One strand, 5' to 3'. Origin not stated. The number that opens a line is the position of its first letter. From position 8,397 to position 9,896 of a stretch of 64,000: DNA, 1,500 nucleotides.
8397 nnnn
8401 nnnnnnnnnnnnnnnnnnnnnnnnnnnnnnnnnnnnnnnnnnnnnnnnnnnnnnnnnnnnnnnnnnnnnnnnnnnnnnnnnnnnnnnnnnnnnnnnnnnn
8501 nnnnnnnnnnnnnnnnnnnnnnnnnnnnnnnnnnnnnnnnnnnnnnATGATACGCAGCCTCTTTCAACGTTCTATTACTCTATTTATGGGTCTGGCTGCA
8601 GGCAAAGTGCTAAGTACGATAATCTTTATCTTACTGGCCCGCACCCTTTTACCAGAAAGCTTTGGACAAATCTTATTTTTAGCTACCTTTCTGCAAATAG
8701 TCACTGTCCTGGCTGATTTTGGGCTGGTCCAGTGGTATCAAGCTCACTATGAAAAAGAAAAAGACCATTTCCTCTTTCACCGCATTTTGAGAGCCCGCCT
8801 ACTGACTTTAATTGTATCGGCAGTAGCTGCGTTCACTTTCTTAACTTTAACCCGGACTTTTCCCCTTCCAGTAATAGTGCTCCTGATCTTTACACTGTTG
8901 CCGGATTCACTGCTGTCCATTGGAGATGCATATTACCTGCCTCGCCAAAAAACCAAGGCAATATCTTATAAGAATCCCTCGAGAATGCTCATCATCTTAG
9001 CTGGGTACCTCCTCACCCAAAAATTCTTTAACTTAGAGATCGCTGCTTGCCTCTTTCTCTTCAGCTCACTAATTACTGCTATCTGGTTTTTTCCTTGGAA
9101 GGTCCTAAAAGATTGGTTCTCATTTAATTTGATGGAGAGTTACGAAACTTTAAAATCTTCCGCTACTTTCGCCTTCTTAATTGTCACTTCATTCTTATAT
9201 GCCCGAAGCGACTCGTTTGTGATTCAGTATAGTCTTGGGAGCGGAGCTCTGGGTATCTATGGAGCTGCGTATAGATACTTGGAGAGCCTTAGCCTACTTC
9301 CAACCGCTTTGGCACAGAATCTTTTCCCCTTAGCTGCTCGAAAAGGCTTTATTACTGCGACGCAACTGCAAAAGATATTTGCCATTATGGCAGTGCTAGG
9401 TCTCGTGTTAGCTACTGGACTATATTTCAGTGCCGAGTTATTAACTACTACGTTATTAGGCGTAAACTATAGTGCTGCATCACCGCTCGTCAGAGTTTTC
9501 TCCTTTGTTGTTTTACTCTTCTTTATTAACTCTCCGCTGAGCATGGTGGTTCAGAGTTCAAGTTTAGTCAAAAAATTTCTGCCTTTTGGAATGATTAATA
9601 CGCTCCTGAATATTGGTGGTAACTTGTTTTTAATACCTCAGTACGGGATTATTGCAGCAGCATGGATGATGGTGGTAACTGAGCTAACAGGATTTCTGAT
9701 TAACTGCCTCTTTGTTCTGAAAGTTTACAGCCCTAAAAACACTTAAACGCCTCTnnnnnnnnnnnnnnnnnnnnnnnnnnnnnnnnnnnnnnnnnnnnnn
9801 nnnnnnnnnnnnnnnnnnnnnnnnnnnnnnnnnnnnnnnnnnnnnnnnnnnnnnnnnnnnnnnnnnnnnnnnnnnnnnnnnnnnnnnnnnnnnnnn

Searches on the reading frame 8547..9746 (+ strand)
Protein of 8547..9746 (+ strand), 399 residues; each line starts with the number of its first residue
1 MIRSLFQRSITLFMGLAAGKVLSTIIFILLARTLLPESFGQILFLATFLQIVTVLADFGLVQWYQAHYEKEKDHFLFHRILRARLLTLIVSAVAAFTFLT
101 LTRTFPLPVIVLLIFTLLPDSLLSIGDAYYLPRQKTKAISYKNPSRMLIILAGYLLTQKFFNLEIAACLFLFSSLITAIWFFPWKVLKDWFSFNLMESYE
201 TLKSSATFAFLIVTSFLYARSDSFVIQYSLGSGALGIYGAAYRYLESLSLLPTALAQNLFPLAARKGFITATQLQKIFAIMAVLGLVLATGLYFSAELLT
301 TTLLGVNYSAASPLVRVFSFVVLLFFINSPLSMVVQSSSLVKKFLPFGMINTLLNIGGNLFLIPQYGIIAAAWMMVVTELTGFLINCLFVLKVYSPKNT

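Call 49: search_protein_families(library=pfam, proteins=[window:8547-9746:+], max_evalue=0.001)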
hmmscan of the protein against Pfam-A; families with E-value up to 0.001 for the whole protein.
window:8547-9746:+ (399 aa): 2 families
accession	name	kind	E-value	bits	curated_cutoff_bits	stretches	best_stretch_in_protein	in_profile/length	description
PF01943.22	Polysacc_synt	-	4.3e-15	56.3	28.2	1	9-264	5-271/274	Polysaccharide biosynthesis protein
PF13440.11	Polysacc_synt_3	-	3.5e-11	43.3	23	1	29-312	1-292/293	Polysaccharide biosynthesis protein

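Call 79: search_protein_families(library=ncbifam, proteins=[window:8547-9746:+], max_evalue=0.001)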
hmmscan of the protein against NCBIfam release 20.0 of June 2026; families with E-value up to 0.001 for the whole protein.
window:8547-9746:+ (399 aa): 1 family
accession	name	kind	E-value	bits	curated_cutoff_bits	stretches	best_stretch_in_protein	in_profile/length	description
NF007773.0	PRK10459.1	equivalog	0.0003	19.9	273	0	166-392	174-404/492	MOP flippase family protein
